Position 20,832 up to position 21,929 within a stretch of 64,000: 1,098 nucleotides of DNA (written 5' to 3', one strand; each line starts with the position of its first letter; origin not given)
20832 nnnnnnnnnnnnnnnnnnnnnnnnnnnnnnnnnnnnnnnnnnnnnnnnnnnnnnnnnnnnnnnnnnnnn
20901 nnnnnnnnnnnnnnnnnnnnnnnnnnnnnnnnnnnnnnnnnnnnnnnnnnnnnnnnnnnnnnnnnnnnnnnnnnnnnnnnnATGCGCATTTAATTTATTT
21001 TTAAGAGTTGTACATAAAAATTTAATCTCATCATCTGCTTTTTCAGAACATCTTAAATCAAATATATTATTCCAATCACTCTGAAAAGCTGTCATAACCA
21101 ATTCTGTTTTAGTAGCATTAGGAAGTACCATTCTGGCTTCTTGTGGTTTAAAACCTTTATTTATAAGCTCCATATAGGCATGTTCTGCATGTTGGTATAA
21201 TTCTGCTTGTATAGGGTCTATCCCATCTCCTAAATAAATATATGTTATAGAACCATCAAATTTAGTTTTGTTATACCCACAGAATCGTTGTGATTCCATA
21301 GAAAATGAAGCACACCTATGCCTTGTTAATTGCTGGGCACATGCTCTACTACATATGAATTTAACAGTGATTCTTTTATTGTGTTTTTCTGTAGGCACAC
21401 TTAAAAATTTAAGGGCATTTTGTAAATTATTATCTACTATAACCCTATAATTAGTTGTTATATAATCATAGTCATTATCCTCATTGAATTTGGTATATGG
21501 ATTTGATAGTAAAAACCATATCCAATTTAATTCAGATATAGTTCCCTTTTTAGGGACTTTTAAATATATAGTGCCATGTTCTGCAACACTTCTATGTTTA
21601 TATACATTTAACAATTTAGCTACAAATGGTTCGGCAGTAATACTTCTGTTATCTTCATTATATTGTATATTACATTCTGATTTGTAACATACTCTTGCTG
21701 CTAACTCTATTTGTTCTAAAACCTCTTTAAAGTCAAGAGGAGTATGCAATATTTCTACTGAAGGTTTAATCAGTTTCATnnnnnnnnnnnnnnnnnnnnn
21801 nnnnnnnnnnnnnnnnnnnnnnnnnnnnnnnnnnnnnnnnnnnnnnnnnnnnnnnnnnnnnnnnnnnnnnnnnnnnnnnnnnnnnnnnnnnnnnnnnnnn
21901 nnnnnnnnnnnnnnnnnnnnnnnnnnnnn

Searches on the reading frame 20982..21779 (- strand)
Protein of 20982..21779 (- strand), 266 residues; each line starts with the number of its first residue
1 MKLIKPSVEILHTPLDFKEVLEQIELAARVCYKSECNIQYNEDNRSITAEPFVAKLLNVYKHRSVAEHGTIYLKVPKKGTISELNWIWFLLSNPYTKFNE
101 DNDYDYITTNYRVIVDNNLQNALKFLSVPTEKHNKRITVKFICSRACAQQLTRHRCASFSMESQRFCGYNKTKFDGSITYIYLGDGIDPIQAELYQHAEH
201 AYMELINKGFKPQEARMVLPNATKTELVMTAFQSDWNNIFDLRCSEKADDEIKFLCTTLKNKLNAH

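Call 58: search_protein_families(library=pfam, proteins=[window:20982-21779:-], max_evalue=0.001)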
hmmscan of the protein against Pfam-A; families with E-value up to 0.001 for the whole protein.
window:20982-21779:- (266 aa): 1 family
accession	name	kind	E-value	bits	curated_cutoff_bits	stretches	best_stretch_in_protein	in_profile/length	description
PF02511.20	Thy1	-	8.6e-35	120.7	24.8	2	137-263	59-185/191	Thymidylate synthase complementing protein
